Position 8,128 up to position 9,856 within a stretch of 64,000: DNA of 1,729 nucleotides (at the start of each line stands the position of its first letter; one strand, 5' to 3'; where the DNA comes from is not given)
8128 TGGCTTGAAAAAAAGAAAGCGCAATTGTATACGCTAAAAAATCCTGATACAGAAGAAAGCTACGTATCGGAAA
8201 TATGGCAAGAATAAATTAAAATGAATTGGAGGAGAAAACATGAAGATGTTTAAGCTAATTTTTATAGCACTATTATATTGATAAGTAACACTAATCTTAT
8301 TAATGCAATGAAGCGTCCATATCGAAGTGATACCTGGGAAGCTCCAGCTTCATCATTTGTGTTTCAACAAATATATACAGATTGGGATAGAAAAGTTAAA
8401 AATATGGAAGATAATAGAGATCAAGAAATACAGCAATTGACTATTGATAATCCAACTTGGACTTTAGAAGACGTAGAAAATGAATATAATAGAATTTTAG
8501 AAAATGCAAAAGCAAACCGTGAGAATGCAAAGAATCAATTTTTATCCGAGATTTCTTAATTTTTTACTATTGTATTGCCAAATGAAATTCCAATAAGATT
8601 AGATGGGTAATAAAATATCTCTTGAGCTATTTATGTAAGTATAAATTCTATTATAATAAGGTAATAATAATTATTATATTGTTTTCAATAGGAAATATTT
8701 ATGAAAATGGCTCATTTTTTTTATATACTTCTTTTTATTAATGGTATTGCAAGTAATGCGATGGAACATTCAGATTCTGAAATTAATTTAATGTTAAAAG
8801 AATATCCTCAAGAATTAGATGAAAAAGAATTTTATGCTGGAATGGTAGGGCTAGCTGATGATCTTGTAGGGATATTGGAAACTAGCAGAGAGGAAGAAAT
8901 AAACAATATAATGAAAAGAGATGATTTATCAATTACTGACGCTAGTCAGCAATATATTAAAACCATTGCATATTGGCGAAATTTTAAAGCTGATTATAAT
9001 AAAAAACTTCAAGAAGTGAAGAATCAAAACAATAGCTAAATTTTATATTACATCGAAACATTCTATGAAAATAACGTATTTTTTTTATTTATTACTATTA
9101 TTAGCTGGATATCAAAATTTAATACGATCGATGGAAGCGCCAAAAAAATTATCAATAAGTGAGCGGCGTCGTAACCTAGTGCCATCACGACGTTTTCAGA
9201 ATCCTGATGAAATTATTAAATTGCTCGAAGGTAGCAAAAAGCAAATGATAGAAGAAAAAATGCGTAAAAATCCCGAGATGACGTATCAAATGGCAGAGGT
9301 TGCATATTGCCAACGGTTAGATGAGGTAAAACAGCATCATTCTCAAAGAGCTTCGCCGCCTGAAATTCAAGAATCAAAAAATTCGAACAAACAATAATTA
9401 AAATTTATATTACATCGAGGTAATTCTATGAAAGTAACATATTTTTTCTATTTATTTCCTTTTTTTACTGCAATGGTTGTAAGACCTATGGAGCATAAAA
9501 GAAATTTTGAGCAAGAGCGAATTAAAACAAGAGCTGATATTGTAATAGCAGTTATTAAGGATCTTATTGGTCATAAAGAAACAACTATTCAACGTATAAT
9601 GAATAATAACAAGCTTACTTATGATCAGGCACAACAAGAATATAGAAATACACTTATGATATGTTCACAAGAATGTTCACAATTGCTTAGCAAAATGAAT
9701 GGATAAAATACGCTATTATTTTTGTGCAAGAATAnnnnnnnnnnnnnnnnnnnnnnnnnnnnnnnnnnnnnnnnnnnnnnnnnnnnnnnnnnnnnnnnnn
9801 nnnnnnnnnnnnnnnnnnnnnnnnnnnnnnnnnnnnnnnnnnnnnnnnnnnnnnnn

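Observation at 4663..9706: Tandem array of ~12 paralogous genes for small secreted proteins sharing one ~30-aa helix-loop-helix module of unknown function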

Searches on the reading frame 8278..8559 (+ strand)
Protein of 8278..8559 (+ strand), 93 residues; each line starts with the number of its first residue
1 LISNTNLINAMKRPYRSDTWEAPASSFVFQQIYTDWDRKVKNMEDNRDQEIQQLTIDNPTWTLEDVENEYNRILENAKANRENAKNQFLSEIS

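Call 3: search_protein_families(library=pfam, max_evalue=1, proteins=[window:8278-8559:+])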
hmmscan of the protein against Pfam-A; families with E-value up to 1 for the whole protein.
window:8278-8559:+ (93 aa): 2 families
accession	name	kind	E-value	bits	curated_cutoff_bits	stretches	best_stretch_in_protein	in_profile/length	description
PF25769.1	PLK4_bind_CEP152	-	0.0071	16.7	21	1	46-71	25-50/58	CEP152, PLK4 binding region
PF10076.14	Phage_Mu_Gp48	-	0.068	13.4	37.4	1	22-70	15-58/150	Bacteriophage Mu-like, Gp48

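Call 4: search_protein_families(library=ncbifam, max_evalue=1, proteins=[window:8278-8559:+])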
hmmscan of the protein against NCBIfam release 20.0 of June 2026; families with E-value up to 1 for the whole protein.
window:8278-8559:+ (93 aa): 2 families
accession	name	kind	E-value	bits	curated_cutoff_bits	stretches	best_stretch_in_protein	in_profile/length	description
NF047776.1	LIC11485_Nterm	subfamily_domain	0.009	15.9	80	1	30-74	36-76/105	LIC_11485 family protein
NF007216.0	PRK09638.1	equivalog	0.052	13.3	194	1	30-83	78-130/180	RNA polymerase sigma factor SigY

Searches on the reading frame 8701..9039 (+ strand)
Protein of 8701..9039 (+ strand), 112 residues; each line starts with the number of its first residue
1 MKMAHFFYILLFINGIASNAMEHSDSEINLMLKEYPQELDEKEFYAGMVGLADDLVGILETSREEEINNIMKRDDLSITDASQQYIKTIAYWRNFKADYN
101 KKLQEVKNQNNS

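Call 3: search_protein_families(library=pfam, max_evalue=1, proteins=[window:8701-9039:+])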
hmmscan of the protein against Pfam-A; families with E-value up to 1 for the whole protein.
window:8701-9039:+ (112 aa): 0 families

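Call 4: search_protein_families(library=ncbifam, max_evalue=1, proteins=[window:8701-9039:+])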
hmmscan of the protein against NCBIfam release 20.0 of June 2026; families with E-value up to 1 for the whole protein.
window:8701-9039:+ (112 aa): 1 family
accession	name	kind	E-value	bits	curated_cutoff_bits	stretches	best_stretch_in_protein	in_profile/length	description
NF005006.0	PRK06397.1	equivalog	0.008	16.3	126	1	60-109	19-69/111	V-type ATP synthase subunit H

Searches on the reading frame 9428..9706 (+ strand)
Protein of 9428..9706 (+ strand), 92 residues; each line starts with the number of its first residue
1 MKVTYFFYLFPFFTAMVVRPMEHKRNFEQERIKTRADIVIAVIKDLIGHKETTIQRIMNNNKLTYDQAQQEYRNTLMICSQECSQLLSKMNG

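Call 3: search_protein_families(library=pfam, max_evalue=1, proteins=[window:9428-9706:+])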
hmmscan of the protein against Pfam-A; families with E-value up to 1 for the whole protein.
window:9428-9706:+ (92 aa): 3 families
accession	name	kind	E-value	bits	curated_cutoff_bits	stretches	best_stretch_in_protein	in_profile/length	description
PF09435.16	DUF2015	-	0.0098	16.7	27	1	49-76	32-59/79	Fungal protein of unknown function (DUF2015)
PF23099.1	UTP20_C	-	0.012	15.3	27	1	12-70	214-271/308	Small subunit processome component 20 homolog, C-terminal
PF11460.13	DUF3007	-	0.11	13.1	25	1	42-77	42-76/96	Protein of unknown function (DUF3007)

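Call 4: search_protein_families(library=ncbifam, max_evalue=1, proteins=[window:9428-9706:+])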
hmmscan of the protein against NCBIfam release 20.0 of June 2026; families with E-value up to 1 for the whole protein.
window:9428-9706:+ (92 aa): 1 family
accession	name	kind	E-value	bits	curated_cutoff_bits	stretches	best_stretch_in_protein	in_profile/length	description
NF041200.1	mob_BfmA_Nterm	domain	0.0031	17.7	24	1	12-45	35-68/81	BfmA/BtgA family mobilization protein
